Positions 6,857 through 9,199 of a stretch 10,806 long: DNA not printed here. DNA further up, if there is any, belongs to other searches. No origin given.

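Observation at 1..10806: Tightly coupled, all-minus-strand module of at least 4 large structural genes lacking signal peptides: likely a phage/prophage fibre and host-range module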

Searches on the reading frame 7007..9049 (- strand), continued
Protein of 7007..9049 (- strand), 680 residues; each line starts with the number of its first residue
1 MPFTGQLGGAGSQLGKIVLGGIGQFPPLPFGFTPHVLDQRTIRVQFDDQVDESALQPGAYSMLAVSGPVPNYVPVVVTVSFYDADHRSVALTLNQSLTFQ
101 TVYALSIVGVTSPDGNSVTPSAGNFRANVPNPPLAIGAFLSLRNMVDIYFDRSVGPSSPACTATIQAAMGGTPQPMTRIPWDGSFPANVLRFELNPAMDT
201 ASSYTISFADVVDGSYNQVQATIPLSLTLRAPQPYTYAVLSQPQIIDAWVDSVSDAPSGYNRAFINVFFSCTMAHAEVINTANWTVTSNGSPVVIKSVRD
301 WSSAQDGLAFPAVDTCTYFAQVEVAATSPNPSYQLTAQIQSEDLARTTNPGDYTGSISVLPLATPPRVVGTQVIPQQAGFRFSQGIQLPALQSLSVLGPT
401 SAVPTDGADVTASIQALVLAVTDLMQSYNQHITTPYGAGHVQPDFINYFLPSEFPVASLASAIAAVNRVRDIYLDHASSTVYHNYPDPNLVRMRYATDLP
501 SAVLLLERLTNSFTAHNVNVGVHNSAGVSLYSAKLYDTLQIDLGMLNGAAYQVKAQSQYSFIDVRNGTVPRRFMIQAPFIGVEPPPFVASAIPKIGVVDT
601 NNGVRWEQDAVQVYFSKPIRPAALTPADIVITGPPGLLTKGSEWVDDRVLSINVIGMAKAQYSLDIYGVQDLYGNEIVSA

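Call 35: list_cluster_members(proteins=[P0001, P0021, P0033, P0045, P0047, P0078, P0086, P0024])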
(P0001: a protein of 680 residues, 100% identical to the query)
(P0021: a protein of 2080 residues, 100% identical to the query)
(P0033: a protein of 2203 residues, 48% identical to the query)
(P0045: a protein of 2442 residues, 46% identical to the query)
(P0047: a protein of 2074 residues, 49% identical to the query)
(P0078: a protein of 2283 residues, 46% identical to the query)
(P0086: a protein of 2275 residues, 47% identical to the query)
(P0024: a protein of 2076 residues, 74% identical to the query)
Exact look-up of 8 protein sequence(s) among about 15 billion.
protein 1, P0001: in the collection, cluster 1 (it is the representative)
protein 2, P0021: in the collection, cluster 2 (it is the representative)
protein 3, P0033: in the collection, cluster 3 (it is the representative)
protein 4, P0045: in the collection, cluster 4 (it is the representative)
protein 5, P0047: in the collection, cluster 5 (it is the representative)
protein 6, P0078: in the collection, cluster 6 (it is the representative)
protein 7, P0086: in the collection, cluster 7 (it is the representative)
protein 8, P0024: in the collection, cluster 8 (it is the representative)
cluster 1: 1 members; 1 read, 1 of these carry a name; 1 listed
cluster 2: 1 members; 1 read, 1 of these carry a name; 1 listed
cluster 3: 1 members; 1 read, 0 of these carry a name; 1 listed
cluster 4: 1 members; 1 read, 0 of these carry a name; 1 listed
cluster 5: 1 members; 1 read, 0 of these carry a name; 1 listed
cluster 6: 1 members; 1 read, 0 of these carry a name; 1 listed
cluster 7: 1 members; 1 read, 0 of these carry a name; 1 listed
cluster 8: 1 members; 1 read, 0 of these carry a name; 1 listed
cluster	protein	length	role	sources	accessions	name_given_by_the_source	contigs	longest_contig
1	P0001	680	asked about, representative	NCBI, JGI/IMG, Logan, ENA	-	hypothetical protein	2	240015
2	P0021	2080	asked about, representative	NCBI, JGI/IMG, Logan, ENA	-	hypothetical protein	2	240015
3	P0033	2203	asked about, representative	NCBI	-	-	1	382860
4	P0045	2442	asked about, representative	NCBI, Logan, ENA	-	-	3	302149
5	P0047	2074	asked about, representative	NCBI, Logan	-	-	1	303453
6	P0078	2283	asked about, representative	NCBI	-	-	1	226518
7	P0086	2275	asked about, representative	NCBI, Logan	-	-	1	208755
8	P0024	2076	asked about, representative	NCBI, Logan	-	-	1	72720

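Call 37: get_annotated_region(hit=H1, flank=20000)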
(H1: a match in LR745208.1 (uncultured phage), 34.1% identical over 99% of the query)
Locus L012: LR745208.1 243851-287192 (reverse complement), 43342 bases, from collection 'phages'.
description: uncultured phage genome assembly, chromosome: 1.
organism: uncultured phage (NCBI taxid 278008)
taxonomy: Viruses; environmental samples
host: -; source: metagenomic; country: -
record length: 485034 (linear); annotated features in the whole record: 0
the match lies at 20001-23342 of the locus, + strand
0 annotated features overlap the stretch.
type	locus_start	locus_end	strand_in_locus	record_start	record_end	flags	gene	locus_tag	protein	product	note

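Call 43: predict_structure(alignment_id=A1)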
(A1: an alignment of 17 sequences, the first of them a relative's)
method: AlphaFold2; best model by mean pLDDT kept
length: 680 residues; sequences in the alignment: 17
mean_pLDDT: 82.6   pTM: 0.75
mean pLDDT of the five models: 82.6, 80.7, 79.9, 77.3, 75.4
residues with pLDDT >= 90: 215; 70-90: 377; 50-70: 48; < 50: 40
segments of 3 or more residues with pLDDT < 50: 1-25, 561-568, 602-605
pLDDT, mean of each block of 10 residues (from residue 1): 36 41 53 82 87 91 86 89 85 90 89 83 80 86 87 90 90 92 88 89 90 90 76 77 87 76 90 91 93 94 87 81 86 91 63 83 82 86 76 80 84 92 93 86 87 91 96 94 89 93 95 91 88 89 87 77 49 79 81 63 57 85 84 76 87 72 80 80
secondary structure, 60 per line:
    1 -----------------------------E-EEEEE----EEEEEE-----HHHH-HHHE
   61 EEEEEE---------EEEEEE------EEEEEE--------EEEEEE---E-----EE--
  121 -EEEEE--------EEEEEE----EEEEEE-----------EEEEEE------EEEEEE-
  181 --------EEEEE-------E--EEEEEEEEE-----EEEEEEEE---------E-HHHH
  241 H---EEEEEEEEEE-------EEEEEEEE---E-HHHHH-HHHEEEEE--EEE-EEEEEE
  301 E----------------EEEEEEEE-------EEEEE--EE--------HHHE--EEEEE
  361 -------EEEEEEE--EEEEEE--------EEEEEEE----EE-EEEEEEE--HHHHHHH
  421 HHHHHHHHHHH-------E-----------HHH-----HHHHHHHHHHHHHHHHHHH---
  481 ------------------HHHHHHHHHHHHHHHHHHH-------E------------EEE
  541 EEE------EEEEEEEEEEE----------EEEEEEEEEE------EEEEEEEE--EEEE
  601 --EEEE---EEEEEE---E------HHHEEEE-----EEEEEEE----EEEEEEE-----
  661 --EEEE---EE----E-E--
elements in order (helices of 4 or more, strands of 3 or more residues): E32-36 E41-46 H52-55 E60-66 E76-81 E88-93 E102-107 E122-126 E135-140 E145-150 E162-167 E174-179 E189-193 E204-212 E218-225 H237-241 E245-254 E262-269 H275-279 E284-288 E291-293 E295-301 E318-325 E333-337 E356-360 E368-374 E377-382 E391-397 E405-411 H414-431 H459-477 H499-517 E538-543 E550-560 E571-580 E587-594 E597-600 E603-606 E610-615 E629-632 E638-644 E649-655 E663-666
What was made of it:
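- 7007..9049 (-): 680-aa protein: a string of Ig-like beta-sandwich domains with one three-repeat His/His/Asp helical module (aa 414-540, window 7430-7810). AF2 model with pLDDT 82.6 and pTM 0.75, with helices at 414-431, 459-477 and 499-517 (call 43).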

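Call 45: fold_search(model_id=the predicted structure, library=pdb)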
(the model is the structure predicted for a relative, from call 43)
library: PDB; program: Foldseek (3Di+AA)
matches with E <= 10: 1918; with E <= 0.001: 183
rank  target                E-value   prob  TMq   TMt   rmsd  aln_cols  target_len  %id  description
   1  4uj6                  9.2e-13  1.00  0.14  0.13  30.7       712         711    9  Structure of surface layer protein SbsC, domains 1-6 (released 2016-04-27)
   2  4uic                  4.5e-12  1.00  0.14  0.13  30.4       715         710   10  Crystal structure of the S-layer protein rSbsC(31-844) (released 2016-04-13)
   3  4aq1_A                6.1e-11  1.00  0.13  0.13  24.7       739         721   10  Structure of the SbsB S-layer protein of Geobacillus stearothermophilus PV72p2 in complex with nanobody KB6 (released 2012-06-13)
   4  9g93_A                9.6e-08  1.00  0.12  0.14  30.2       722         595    8  CryoET structure of the in vitro grown Bacillus anthracis Sap S-layer (released 2024-12-18)
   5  5e53_A                1.4e-07  1.00  0.16  0.28  13.4       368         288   10  Crystal structure of chicken CNTN1 FN1-FN3 domains (released 2016-08-31)
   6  9ba4_A                1.9e-07  0.99  0.13  0.10  35.0       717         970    9  Full-length cross-linked Contactin 2 (CNTN2) (released 2024-07-17)
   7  5e4s                  2.1e-07  1.00  0.16  0.29  12.7       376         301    9  Crystal structure of mouse CNTN4 FN1-FN3 domains (released 2016-08-31)
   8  9hcj_10               2.1e-07  0.99  0.15  0.08  43.1       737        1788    9  D. discoideum nuclear pore complex (released 2024-12-25)
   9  2ra1                  4.4e-07  1.00  0.14  0.23  11.6       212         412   14  Crystal structure of the N-terminal part of the bacterial S-layer protein SbsC (released 2008-08-19)
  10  6qx4_A                6.1e-07  0.99  0.12  0.14  36.7       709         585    9  Structure of the Bacillus anthracis Sap S-layer assembly domain (released 2019-07-31)
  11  9g93_I                8.8e-07  1.00  0.12  0.19  24.7       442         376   10  CryoET structure of the in vitro grown Bacillus anthracis Sap S-layer (released 2024-12-18)
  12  7mrn_A                9.3e-07  1.00  0.17  0.29  12.4       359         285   11  Mouse CNTN5 APP complex (released 2022-01-05)
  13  7mrk_D                9.8e-07  1.00  0.16  0.29  13.4       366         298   10  Chicken CNTN4 APP complex (released 2022-01-05)
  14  7mrq                  1.2e-06  1.00  0.14  0.26  15.2       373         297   10  Chicken CNTN4 FN1-FN3 domains with T751A, V752A, Y781A, E786A mutations (released 2022-01-05)
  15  7mrs_A                1.9e-06  1.00  0.16  0.27  13.2       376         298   10  Zebrafish CNTN4 APPb complex (released 2022-01-05)
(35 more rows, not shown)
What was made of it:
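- On Bacterial Ig-like domain Big_5 (PF13205): The AF2 model shows serial beta sandwiches (calls 43, 45).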

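Call 61: find_related_loci(query=L005:2-1240:+, collection=viral_contigs, flank=10000)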
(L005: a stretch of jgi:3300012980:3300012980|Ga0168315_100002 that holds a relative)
Query L005:2-1240:+ (413 aa) in viral_contigs; peptide patterns used: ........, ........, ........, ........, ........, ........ (x = any residue, [..] = any of these).
25 stretches matched a pattern; 6 encode a relative of the query (tblastn E <= 1e-3); 6 distinct loci.
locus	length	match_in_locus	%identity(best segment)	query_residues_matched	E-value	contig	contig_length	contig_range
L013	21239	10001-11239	100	1-413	0e+0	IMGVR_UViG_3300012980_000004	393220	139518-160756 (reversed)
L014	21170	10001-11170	52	5-403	8e-124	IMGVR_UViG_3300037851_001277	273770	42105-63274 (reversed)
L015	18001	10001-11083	48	9-403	3e-117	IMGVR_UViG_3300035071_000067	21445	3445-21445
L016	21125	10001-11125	47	10-403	7e-111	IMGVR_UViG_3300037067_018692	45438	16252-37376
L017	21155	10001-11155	47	6-403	3e-107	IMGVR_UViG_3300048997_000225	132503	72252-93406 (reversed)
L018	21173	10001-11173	45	6-402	6e-104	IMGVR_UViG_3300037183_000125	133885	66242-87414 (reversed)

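Call 64: search_protein_families(library=phrogs, proteins=[L013:177-2108:+, L013:2029-2688:+, L013:2704-8739:+, L013:8900-11242:+, L013:11266-12000:+], max_evalue=0.01)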
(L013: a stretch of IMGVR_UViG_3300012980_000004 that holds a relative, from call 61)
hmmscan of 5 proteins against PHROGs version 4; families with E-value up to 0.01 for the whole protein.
L013:177-2108:+ (643 aa): 0 families

L013:2029-2688:+ (219 aa): 0 families

L013:2704-8739:+ (2011 aa): 0 families

L013:8900-11242:+ (780 aa): 1 family
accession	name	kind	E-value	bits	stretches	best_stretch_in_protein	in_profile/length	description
phrog_305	-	tail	0.0055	16.3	0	619-719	460-549/1001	tail length tape measure protein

L013:11266-12000:+ (244 aa): 0 families

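Call 65: search_protein_families(library=pfam, proteins=[L013:177-2108:+, L013:2029-2688:+, L013:2704-8739:+, L013:8900-11242:+, L013:11266-12000:+], max_evalue=0.01)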
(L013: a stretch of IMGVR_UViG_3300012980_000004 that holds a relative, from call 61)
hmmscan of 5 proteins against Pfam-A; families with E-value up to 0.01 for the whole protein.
L013:177-2108:+ (643 aa): 0 families

L013:2029-2688:+ (219 aa): 0 families

L013:2704-8739:+ (2011 aa): 0 families

L013:8900-11242:+ (780 aa): 0 families

L013:11266-12000:+ (244 aa): 0 families

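Call 86: find_related_loci(query=L005:20619-22811:+, collection=viral_contigs, flank=10000)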
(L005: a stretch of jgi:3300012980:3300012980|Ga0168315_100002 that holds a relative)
Query L005:20619-22811:+ (731 aa) in viral_contigs; peptide patterns used: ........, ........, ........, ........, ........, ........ (x = any residue, [..] = any of these).
17 stretches matched a pattern; 4 encode a relative of the query (tblastn E <= 1e-3); 4 distinct loci.
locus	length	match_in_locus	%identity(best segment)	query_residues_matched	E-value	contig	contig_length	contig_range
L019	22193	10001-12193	100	1-731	0e+0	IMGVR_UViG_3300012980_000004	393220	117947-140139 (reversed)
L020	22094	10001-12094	44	1-731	4e-174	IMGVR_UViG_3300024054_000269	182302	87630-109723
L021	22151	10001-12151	44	1-731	3e-166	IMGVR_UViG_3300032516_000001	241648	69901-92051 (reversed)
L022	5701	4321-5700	46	1-487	6e-117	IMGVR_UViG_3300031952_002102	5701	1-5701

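Call 88: search_protein_families(library=phrogs, proteins=[L019:10001-12703:+, L019:12743-14194:+, L019:14490-15158:+, L019:15235-19878:+, L004:3-839:+], max_evalue=0.01)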
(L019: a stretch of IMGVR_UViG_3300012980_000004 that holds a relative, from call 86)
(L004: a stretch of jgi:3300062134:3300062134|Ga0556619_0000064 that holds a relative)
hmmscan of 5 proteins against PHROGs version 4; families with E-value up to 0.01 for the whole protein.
L019:10001-12703:+ (900 aa): 0 families

L019:12743-14194:+ (483 aa): 0 families

L019:14490-15158:+ (222 aa): 0 families

L019:15235-19878:+ (1547 aa): 1 family
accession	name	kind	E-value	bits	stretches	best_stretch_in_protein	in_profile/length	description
phrog_1101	-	tail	5.3e-09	35.5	1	313-395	553-630/1405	tail protein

L004:3-839:+ (278 aa): 0 families
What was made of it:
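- On Structural (baseplate/tail-fibre) module of a tailed phage (Caudoviricetes): About 20 kb of extra flank in the 393-kb relative gave no hallmark hit (calls 64, 65, 88).
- The extra 20 kb of flanks reached in the 393-kb relative gave only one weak tape-measure hit and one 'tail protein' hit (calls 64, 65, 88).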
